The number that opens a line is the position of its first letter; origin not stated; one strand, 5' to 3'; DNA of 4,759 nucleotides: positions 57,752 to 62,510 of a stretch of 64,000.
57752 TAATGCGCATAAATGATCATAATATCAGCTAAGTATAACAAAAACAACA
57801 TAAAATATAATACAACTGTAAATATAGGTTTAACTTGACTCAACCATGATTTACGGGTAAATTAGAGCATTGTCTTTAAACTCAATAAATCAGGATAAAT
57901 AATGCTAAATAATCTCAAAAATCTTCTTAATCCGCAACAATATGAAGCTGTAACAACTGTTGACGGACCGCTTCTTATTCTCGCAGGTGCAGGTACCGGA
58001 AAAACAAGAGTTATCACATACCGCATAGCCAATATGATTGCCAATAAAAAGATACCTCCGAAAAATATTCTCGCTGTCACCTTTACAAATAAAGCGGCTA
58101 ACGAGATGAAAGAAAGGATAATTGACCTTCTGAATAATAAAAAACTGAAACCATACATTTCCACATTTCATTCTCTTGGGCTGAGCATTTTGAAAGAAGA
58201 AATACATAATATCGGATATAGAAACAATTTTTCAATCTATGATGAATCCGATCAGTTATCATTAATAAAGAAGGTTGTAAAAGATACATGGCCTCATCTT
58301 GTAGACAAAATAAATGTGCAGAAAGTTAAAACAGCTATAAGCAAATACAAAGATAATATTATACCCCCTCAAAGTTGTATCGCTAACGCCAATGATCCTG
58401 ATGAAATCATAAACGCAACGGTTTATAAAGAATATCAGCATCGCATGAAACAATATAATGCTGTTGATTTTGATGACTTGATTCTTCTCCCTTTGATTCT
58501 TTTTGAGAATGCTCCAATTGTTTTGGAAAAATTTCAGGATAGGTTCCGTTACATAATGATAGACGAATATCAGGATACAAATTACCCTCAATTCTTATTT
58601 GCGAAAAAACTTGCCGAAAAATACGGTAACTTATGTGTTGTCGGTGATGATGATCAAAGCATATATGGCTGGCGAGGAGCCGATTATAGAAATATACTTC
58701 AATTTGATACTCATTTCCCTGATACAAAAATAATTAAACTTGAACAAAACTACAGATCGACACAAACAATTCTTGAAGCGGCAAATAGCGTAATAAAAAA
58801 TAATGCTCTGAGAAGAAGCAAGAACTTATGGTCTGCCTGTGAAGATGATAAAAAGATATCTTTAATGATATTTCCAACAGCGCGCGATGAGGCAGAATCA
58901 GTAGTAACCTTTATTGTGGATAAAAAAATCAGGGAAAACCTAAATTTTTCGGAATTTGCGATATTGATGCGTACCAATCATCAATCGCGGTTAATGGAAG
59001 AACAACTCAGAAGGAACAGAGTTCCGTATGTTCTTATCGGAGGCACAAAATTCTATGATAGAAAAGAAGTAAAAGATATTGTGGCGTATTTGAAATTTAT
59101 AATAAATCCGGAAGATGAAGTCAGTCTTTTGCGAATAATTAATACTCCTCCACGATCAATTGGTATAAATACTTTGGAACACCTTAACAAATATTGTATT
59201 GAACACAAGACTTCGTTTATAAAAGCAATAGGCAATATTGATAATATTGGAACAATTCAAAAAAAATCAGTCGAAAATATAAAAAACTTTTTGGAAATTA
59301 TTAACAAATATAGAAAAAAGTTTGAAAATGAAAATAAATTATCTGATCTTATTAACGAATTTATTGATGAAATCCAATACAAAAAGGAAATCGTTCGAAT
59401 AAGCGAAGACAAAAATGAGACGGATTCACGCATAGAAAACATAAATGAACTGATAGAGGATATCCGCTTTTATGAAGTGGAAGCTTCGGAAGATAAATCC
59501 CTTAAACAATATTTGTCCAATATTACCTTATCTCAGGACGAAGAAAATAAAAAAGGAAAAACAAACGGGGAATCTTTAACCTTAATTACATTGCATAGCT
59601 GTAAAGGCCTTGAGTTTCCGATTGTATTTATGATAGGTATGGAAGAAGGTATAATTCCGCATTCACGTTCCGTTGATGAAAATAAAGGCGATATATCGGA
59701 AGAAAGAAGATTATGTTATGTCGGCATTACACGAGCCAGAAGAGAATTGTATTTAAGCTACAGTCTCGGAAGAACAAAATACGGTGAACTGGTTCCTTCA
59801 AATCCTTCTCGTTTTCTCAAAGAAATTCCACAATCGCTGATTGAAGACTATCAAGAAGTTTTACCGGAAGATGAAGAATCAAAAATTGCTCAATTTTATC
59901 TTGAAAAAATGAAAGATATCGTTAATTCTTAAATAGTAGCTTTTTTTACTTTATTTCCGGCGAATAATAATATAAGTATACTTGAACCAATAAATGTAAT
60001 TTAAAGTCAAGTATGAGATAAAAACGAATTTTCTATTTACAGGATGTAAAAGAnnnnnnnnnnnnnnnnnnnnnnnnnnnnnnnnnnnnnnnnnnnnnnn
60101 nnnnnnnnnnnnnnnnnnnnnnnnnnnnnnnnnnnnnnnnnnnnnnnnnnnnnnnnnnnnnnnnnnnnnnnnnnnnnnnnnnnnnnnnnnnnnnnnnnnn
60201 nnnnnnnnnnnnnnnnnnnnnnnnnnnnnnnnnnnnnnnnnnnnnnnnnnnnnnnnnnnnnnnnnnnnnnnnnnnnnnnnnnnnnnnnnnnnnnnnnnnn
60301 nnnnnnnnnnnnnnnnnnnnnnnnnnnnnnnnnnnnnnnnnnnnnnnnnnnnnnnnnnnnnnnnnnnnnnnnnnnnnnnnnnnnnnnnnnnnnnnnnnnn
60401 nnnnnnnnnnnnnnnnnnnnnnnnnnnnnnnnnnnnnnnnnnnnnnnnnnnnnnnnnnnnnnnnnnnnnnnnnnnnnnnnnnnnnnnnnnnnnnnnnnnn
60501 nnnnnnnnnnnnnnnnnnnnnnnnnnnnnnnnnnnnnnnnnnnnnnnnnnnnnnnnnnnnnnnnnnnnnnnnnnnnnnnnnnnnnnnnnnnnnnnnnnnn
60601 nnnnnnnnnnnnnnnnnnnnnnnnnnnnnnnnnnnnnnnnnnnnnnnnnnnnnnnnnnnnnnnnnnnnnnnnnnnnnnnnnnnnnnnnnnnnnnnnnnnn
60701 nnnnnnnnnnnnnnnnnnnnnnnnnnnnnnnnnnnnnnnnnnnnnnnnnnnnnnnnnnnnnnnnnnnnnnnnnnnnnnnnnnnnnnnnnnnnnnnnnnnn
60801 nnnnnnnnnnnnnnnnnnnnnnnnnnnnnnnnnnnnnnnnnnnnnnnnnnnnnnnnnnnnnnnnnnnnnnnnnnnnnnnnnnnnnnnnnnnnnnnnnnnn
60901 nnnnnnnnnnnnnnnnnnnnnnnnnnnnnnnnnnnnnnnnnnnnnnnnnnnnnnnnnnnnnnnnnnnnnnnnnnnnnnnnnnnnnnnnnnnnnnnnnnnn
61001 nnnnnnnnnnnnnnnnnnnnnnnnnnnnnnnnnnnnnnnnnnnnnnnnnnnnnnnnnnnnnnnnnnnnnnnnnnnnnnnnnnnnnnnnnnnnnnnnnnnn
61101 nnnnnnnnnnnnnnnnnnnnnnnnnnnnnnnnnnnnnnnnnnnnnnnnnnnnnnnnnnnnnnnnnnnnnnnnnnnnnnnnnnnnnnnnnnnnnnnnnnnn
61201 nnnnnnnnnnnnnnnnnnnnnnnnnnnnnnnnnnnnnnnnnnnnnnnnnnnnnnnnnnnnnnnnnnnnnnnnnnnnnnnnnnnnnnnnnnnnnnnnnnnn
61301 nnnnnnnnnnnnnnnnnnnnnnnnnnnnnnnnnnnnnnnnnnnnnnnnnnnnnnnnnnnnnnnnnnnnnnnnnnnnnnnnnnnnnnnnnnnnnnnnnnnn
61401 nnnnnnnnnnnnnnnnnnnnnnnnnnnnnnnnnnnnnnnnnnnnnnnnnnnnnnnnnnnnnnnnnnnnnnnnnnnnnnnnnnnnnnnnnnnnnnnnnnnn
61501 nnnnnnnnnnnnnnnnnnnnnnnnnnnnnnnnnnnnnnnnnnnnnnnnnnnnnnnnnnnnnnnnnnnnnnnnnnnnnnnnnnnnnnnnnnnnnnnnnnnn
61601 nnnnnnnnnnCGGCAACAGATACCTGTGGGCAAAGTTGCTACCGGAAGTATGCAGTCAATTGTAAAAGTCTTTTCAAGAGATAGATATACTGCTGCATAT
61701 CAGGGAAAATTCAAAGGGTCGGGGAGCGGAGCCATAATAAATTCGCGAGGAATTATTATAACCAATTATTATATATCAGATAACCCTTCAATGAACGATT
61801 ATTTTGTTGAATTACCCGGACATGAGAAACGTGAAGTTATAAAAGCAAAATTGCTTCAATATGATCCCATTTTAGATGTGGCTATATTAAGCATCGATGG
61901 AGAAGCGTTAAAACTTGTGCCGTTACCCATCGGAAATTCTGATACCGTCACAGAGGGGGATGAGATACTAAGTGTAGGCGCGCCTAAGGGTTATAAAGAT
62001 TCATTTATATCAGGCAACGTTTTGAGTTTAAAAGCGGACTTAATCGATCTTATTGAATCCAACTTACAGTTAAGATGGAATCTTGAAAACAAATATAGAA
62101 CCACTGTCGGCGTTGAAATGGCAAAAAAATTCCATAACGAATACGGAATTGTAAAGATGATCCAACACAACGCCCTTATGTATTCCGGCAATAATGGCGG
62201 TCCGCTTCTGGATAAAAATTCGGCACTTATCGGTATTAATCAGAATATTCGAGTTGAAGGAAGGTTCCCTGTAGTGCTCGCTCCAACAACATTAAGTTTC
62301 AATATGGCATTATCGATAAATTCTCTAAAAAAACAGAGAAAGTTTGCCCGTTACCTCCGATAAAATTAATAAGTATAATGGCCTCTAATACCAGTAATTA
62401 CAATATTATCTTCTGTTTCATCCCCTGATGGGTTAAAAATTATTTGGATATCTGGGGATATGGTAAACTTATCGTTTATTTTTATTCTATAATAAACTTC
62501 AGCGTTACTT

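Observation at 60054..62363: Secreted pseudo-protease: duplicated N-terminal module plus an HtrA-like domain in which the catalytic His and Ser are replaced (His to Tyr, Ser to Asn)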

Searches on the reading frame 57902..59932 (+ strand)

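Call 3: search_protein_families(library=pfam, proteins=[window:57902-59932:+], max_evalue=1)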
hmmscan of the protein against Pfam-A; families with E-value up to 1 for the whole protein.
window:57902-59932:+ (676 aa): 14 families
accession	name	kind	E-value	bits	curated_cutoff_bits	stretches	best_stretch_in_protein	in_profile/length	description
PF00580.27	UvrD-helicase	-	2e-92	310.2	23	1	9-273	1-271/271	UvrD/REP helicase N-terminal domain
PF13361.12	UvrD_C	-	1.6e-75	255.2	25.6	1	278-621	1-348/350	UvrD-like helicase C-terminal domain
PF13245.12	AAA_19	-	1.2e-22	81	25.1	1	13-256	1-132/134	AAA domain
PF13538.12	UvrD_C_2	-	4.8e-09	36.4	27.4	2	599-618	31-51/52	UvrD-like helicase C-terminal domain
PF13086.12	AAA_11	-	2.8e-06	27.8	27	1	13-84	15-81/257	AAA domain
PF13604.12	AAA_30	-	6.8e-06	26.4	27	1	9-72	2-65/191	AAA domain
PF01443.25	Viral_helicase1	-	9.7e-06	26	21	1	532-617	154-225/228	Viral superfamily 1 RNA helicase core domain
PF13087.12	AAA_12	-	0.0017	18.4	27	0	275-342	15-56/195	AAA domain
PF25375.1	Lin-15B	-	0.0088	16.5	27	1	431-495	54-120/121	Lin-15B-like domain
PF00270.35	DEAD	-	0.022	14.9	26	1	11-83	2-75/167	DEAD/DEAH box helicase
PF23594.1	RPN11_C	-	0.041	14.3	27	1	451-482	9-40/80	26S proteasome regulatory subunit RPN11 C-terminal domain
PF05127.21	NAT10_TcmA_helicase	-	0.14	12.5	22.7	1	26-84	2-57/176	RNA cytidine acetyltransferase NAT10/TcmA, helicase domain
PF03237.21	Terminase_6N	-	0.21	11.6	22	1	25-88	1-65/215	Terminase large subunit, T4likevirus-type, N-terminal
PF03732.24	Retrotrans_gag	-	0.23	12.2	24.1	0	453-496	19-61/97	Retrotransposon gag protein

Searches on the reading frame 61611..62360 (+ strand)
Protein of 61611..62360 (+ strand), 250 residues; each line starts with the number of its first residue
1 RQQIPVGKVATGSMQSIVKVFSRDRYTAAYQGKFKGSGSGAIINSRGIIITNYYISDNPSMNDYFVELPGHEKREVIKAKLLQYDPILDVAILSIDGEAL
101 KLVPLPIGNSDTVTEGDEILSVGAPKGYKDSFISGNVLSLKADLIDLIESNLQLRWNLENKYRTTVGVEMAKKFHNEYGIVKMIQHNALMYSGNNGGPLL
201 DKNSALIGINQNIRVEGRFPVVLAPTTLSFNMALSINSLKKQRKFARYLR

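Call 37: find_homologous_proteins(query=A3, max_evalue=0.001)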
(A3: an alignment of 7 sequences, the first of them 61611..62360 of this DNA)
Query A3 (7 sequences) (250 aa, profile of the alignment): 3690 proteins with E <= 0.001 among 8000 candidates; the best 120 are listed.
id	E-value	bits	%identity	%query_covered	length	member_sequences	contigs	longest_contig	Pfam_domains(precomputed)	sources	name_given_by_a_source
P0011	1.2e-124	433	49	100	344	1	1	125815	PF13365.13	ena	-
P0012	3.1e-80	287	53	63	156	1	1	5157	PF13365.13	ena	-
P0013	1.7e-19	88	28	74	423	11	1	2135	PF13365.13,PF17820.8,PF00595.30,PF13180.13,PF00089.33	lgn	-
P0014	2.0e-19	88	28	75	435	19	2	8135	PF13365.13,PF17820.8,PF00595.30,PF13180.13,PF00089.33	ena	-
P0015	2.1e-19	88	28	68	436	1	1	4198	PF13365.13,PF17820.8,PF00595.30,PF13180.13,PF00089.33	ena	-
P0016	2.9e-19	88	28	74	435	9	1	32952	PF13365.13,PF17820.8,PF00595.30,PF13180.13,PF00089.33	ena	-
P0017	6.8e-19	86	28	75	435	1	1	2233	PF13365.13,PF17820.8,PF00595.30,PF13180.13,PF00089.33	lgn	-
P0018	8.9e-19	86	27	80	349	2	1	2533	PF13365.13,PF00089.33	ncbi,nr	ncbi:MAG: trypsin-like peptidase domain-containing protein, partial [Rhodopirellula sp.]|nr:trypsin-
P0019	1.2e-18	86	28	68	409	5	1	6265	PF13365.13,PF17820.8,PF00595.30,PF13180.13,PF00089.33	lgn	-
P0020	3.0e-18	84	30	80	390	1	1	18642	PF13365.13,PF13180.13,PF00089.33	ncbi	-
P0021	3.7e-18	84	31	74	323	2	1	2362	PF13365.13,PF13180.13,PF00089.33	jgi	jgi:putative serine protease PepD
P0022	5.4e-18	84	29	71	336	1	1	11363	PF13365.13,PF17820.8,PF00595.30,PF13180.13,PF00089.33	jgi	jgi:serine protease Do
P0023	6.0e-18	83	30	71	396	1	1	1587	PF13365.13,PF00089.33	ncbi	ncbi:MAG TPA: trypsin-like peptidase domain-containing protein, partial [Planctomycetaceae bacterium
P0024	6.3e-18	83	32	72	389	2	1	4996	PF13365.13,PF13180.13,PF00089.33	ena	-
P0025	7.3e-18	83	32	73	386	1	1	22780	PF13365.13,PF17820.8,PF13180.13,PF00089.33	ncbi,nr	ncbi:MAG: trypsin-like peptidase domain-containing protein [Planctomycetaceae bacterium]|nr:trypsin-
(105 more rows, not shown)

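Call 55: find_encoding_contigs(protein=P0011, flank=8000, max_places=2)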
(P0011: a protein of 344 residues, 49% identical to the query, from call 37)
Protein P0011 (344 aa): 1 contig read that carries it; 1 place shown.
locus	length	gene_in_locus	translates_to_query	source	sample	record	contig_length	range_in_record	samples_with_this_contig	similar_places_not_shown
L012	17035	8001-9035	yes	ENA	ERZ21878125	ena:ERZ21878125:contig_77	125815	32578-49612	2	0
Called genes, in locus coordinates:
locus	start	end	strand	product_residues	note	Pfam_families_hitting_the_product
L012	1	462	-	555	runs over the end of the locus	PF02463:SMC_N, PF13175:AAA_15 (weak), PF13476:AAA_23 (faint)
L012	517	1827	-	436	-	PF00275:EPSP_synthase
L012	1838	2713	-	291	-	PF03446:NAD_binding_2, PF03807:F420_oxidored (weak), PF02153:PDH_N, PF20463:PDH_C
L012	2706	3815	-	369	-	PF01817:CM_2, PF00800:PDT, PF01842:ACT (weak)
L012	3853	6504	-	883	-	PF01368:DHH, PF02272:DHHA1 (weak), PF00571:CBS, PF01743:PolyA_pol, PF12627:PolyA_pol_RNAbd (weak)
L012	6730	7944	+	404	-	-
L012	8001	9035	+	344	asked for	PF13365:Trypsin_2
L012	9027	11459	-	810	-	PF05226:CHASE2, PF01590:GAF, PF13185:GAF_2 (weak), PF13487:HD_5, PF01966:HD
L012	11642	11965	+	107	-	PF00085:Thioredoxin, PF13848:Thioredoxin_6 (faint), PF14595:Thioredoxin_9 (weak), PF13098:Thioredoxin_2, PF13905:Thioredoxin_8 (weak), PF13728:TraF (weak)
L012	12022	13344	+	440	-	-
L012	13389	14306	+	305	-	PF01595:CNNM, PF00571:CBS (weak)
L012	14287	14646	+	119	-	PF03471:CorC_HlyC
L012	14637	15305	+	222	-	PF01595:CNNM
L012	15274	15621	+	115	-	PF00571:CBS (faint)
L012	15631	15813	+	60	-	-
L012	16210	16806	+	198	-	PF02518:HATPase_c, PF13581:HATPase_c_2 (weak), PF13589:HATPase_c_3 (weak), PF14501:HATPase_c_5 (weak)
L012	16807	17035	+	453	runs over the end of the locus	PF00072:Response_reg, PF00158:Sigma54_activat, PF14532:Sigma54_activ_2, PF00004:AAA (weak), PF07728:AAA_5, PF25601:AAA_lid_14, PF02954:HTH_8, PF18024:HTH_50 (weak), +1 more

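Call 57: predict_structure(alignment_id=A4)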
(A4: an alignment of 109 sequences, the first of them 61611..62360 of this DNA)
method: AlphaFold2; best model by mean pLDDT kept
length: 250 residues; sequences in the alignment: 109
mean_pLDDT: 85.5   pTM: 0.86
mean pLDDT of the five models: 85.5, 85.5, 85.3, 83.8, 83.5
residues with pLDDT >= 90: 145; 70-90: 66; 50-70: 29; < 50: 10
segments of 3 or more residues with pLDDT < 50: 220-227
pLDDT, mean of each block of 10 residues (from residue 1): 71 91 81 81 96 83 90 82 95 87 95 95 70 91 87 88 93 95 92 79 96 60 48 96 95
secondary structure, 60 per line:
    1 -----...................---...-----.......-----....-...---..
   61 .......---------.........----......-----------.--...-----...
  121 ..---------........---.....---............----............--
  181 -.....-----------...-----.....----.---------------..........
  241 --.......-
elements in order: H6-16 E17-24 E36-42 E48-51 E62-67 E77-85 E90-95 E118-122 E132-139 H144-147 H152-162 H167-178 E182-186 E198-200 E206-210 E231-235 H236-240 H243-249

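Call 61: fold_search(model_id=the predicted structure, library=pdb)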
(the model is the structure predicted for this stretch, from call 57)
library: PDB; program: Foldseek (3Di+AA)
matches with E <= 10: 1473; with E <= 0.001: 540
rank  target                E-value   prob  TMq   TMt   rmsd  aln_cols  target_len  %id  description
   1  3qo6_C                1.9e-16  1.00  0.66  0.52   4.4       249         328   24  Crystal structure analysis of the plant protease Deg1 (released 2011-05-04)
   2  3qo6_B                2.1e-16  1.00  0.64  0.49   4.9       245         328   24  Crystal structure analysis of the plant protease Deg1 (released 2011-05-04)
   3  7vyz                  3.6e-16  1.00  0.63  0.54   4.7       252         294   26  Structure of the M. tuberculosis HtrA S367A mutant (released 2022-11-23)
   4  5zvj                  1.2e-15  1.00  0.61  0.52   5.2       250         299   26  Crystal structure of HtrA1 from Mycobacterium tuberculosis (released 2018-09-05)
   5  7w4s                  1.4e-15  1.00  0.61  0.53   4.4       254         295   25  Structure of the M. tuberculosis HtrA S363A mutant at room-temperature (released 2022-12-07)
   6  7w4r                  1.8e-15  1.00  0.63  0.54   4.1       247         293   26  Structure of the M. tuberculosis HtrA N269A mutant at room-temperature (released 2022-12-07)
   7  3qo6_A                1.9e-15  1.00  0.64  0.50   5.0       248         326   23  Crystal structure analysis of the plant protease Deg1 (released 2011-05-04)
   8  7w22                  2.3e-15  1.00  0.62  0.53   4.8       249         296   25  Structure of the M. tuberculosis HtrA K436A mutant (released 2022-11-23)
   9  7w21                  3.5e-15  1.00  0.63  0.54   3.9       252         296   25  Structure of the M. tuberculosis HtrA N269A mutant (released 2022-11-23)
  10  7w4u                  3.7e-15  1.00  0.63  0.54   4.4       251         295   25  Structure of the M. tuberculosis HtrA S407A mutant at room-temperature (released 2022-12-07)
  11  7w23                  3.7e-15  1.00  0.63  0.54   4.5       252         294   25  Structure of the M. tuberculosis HtrA S363A mutant (released 2022-11-23)
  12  6ieo                  1.3e-14  1.00  0.62  0.53   4.2       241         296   25  Crystal structure of Mycobacterium tuberculosis HtrA1 (Rv1223) in regulated conformation (released 2018-12-19)
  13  5to0                  2.7e-14  1.00  0.62  0.54   4.7       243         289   21  HTRA2 S276C mutant (released 2017-10-25)
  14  7w24                  3.0e-14  1.00  0.61  0.54   3.5       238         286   26  Structure of the M. tuberculosis HtrA N383A mutant (released 2022-11-23)
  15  5wyn                  4.0e-14  1.00  0.63  0.54   3.4       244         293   22  HtrA2 Pathogenic Mutant (released 2018-08-08)
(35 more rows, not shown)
